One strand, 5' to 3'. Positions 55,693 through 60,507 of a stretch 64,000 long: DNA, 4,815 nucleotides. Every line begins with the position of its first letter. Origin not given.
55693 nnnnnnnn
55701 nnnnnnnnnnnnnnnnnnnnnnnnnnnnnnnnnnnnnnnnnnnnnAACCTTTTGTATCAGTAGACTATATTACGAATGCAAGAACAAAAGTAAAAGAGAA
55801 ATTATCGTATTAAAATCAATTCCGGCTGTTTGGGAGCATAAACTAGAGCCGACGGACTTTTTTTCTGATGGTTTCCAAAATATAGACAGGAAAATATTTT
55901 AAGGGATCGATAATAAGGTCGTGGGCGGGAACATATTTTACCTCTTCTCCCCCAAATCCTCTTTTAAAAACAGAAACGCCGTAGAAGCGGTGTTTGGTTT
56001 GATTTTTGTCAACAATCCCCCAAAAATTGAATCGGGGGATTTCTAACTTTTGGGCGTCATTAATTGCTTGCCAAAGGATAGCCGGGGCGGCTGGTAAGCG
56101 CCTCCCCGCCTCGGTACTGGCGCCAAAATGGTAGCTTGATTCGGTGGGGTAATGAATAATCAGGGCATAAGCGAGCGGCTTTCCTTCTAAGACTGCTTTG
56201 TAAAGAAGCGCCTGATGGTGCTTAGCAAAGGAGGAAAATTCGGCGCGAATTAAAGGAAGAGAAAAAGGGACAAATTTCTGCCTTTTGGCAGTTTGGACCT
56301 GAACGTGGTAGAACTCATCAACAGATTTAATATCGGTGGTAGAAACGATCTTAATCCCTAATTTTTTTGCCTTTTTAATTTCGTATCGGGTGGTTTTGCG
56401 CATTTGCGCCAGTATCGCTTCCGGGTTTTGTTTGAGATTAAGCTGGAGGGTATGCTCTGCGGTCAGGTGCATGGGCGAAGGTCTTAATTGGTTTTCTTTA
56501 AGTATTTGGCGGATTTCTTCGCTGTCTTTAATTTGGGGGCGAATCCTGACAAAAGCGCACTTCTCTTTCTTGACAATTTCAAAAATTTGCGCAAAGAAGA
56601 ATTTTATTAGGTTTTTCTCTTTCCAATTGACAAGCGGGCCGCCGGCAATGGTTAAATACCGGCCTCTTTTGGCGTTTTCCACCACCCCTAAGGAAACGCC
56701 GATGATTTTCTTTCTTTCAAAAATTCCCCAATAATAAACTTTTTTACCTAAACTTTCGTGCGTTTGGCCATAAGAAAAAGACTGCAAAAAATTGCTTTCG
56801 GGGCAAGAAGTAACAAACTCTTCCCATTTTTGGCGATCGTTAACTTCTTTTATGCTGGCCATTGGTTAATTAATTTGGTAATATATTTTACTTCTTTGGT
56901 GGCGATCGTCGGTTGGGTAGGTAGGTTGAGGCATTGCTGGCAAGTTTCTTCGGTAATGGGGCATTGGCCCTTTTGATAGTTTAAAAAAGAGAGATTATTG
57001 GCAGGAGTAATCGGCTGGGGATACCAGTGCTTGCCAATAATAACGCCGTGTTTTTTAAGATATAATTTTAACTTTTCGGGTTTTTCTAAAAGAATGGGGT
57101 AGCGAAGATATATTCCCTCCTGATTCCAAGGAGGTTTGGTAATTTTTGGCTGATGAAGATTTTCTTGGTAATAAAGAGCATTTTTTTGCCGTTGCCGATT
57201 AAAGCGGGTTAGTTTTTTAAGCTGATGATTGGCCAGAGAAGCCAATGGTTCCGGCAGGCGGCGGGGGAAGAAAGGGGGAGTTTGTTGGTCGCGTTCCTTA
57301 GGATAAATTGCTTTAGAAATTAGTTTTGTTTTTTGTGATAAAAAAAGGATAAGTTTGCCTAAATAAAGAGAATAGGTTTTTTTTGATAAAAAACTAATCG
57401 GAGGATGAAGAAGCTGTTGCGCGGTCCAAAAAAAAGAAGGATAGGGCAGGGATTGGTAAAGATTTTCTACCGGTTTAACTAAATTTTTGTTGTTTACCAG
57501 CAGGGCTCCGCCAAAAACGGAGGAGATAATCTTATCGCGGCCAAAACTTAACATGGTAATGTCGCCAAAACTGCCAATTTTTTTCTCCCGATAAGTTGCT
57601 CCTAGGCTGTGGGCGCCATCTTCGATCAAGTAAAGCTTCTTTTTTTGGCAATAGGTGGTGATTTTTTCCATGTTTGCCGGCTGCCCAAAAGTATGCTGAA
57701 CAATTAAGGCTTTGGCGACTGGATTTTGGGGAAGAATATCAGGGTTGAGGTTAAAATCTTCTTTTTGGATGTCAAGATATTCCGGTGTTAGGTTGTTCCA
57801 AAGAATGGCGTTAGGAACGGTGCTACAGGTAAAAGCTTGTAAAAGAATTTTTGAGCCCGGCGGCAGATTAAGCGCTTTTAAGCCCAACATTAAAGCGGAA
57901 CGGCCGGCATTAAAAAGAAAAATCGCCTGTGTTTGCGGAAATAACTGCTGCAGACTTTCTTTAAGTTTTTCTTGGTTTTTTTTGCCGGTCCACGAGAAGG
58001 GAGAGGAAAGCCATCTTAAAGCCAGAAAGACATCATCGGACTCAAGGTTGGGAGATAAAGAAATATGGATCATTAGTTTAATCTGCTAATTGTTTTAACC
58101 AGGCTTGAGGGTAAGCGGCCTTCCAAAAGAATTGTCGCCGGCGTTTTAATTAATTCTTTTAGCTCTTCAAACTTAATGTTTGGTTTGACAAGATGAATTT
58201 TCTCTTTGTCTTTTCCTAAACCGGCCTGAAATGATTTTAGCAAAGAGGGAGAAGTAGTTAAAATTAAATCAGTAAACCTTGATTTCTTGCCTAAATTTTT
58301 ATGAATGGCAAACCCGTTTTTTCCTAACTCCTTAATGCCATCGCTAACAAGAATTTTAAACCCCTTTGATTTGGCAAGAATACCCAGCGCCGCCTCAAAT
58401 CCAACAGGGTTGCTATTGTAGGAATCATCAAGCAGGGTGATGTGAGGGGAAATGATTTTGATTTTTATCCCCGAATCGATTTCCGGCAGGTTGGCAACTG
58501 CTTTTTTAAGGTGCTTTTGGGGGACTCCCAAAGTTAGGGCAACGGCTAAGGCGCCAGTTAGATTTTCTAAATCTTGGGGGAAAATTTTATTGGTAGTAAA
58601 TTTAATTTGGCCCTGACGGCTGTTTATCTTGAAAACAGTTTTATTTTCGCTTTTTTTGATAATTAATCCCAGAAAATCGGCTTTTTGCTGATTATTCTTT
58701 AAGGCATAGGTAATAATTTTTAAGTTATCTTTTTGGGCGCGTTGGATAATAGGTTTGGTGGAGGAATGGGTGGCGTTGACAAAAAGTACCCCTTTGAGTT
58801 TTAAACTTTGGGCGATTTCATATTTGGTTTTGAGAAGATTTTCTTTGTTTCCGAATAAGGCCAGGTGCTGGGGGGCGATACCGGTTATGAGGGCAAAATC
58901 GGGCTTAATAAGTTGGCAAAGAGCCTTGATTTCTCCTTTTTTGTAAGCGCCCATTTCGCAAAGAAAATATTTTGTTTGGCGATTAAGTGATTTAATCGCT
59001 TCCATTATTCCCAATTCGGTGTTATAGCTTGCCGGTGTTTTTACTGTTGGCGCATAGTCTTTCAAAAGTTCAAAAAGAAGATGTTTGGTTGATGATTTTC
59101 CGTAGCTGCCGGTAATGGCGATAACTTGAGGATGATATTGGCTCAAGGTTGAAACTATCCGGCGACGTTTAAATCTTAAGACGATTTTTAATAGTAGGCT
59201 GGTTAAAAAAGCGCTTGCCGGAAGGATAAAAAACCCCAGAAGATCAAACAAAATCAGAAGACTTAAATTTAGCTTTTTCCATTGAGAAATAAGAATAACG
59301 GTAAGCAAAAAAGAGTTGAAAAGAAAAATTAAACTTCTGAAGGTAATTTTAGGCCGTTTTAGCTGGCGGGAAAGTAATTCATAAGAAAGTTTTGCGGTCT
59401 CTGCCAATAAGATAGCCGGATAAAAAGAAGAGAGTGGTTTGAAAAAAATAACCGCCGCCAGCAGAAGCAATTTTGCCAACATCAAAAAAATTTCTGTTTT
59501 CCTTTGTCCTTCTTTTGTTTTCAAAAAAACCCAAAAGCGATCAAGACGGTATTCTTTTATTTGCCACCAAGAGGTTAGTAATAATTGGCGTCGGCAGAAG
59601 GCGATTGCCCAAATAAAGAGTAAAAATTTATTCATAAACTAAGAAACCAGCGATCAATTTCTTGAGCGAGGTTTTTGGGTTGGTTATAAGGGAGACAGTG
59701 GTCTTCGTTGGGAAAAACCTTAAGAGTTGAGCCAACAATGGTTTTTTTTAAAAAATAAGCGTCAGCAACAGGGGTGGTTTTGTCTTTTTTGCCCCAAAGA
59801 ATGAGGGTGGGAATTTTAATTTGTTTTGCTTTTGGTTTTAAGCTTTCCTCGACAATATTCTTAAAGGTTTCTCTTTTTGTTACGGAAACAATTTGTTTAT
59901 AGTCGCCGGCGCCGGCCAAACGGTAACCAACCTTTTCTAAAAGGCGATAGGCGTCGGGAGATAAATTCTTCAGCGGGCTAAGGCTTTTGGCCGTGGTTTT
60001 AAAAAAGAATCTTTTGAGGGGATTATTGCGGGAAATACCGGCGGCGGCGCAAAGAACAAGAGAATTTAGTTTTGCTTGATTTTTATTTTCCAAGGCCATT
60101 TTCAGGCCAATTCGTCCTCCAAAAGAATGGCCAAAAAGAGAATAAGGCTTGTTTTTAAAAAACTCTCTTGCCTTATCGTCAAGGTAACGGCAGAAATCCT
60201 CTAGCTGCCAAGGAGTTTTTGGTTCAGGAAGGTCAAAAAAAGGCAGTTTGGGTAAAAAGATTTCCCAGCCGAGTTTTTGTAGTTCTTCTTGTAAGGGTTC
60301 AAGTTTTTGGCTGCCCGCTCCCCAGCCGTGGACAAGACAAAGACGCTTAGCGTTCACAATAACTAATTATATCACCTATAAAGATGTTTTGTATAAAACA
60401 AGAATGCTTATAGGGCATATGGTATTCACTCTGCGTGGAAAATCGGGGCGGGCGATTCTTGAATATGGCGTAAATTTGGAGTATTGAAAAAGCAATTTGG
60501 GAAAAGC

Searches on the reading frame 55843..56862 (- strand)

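Call 59: search_protein_families(library=pfam, proteins=[window:55843-56862:-], max_evalue=0.001)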
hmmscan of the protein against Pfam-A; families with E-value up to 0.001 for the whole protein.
window:55843-56862:- (339 aa): 2 families
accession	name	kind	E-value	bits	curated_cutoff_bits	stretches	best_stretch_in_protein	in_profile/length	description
PF02388.22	FemAB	-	1.4e-38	133.2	24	3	11-112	4-107/406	FemAB family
PF13480.13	Acetyltransf_6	-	1.1e-12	48.8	22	1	153-282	2-136/143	Acetyltransferase (GNAT) domain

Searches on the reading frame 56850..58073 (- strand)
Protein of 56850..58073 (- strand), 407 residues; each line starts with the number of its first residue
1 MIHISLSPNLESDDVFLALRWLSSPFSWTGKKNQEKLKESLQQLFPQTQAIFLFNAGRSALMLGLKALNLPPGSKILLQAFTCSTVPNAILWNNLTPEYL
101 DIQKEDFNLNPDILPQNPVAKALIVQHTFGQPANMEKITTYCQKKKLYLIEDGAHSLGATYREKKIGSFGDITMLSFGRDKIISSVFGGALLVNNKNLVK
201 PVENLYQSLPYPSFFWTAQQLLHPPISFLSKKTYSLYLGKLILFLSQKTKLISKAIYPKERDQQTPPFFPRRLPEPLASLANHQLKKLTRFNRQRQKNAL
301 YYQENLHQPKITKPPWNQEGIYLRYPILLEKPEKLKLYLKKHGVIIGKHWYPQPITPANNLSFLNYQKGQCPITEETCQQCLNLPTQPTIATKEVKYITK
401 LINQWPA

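Call 59: search_protein_families(library=pfam, proteins=[window:56850-58073:-], max_evalue=0.001)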
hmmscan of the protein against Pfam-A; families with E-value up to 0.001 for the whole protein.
window:56850-58073:- (407 aa): 1 family
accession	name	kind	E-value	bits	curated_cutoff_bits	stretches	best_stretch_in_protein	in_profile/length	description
PF01041.23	DegT_DnrJ_EryC1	-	2.3e-54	185.4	19.8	2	29-204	21-197/360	DegT/DnrJ/EryC1/StrS aminotransferase family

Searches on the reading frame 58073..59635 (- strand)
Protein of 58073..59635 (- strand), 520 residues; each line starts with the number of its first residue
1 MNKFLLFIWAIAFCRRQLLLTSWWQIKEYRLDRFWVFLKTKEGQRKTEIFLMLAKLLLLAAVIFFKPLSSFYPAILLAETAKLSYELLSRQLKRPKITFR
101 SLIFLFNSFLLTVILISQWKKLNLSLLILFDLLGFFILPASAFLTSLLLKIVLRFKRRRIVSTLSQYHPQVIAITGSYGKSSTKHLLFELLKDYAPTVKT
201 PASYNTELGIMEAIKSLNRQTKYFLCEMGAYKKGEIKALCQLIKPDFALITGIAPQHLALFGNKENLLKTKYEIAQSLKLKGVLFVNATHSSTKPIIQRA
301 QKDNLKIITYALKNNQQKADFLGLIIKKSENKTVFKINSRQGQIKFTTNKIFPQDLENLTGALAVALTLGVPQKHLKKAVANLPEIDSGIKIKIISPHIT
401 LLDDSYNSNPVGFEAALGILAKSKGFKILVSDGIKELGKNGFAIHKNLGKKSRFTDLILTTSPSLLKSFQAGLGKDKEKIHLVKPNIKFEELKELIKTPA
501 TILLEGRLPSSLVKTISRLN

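Call 59: search_protein_families(library=pfam, proteins=[window:58073-59635:-], max_evalue=0.001)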
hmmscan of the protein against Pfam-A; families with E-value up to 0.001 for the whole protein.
window:58073-59635:- (520 aa): 1 family
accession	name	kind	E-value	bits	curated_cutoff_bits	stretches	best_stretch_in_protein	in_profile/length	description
PF08245.18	Mur_ligase_M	-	3.5e-32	112.4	24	1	174-366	1-200/200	Mur ligase middle domain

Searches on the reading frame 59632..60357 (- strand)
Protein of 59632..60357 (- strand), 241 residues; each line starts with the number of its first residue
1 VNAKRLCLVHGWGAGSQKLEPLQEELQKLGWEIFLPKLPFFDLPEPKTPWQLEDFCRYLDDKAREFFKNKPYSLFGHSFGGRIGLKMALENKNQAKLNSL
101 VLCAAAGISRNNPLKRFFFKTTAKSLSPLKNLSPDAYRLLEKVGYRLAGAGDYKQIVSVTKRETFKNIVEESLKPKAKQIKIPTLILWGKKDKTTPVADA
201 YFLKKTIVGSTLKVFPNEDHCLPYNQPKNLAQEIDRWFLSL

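Call 59: search_protein_families(library=pfam, proteins=[window:59632-60357:-], max_evalue=0.001)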
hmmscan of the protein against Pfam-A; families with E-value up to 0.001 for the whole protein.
window:59632-60357:- (241 aa): 4 families
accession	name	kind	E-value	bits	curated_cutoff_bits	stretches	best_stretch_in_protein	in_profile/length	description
PF00561.26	Abhydrolase_1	-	2.1e-20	73.9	25.8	2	5-109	2-104/245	alpha/beta hydrolase fold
PF12146.15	Hydrolase_4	-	2.4e-14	53.7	27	1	5-222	6-234/239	Serine aminopeptidase, S33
PF12697.13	Abhydrolase_6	-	3.1e-10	41.5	26.3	1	8-232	3-216/217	Alpha/beta hydrolase family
PF00975.26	Thioesterase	-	6.6e-07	30.2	26.4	1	5-98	2-95/226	Thioesterase domain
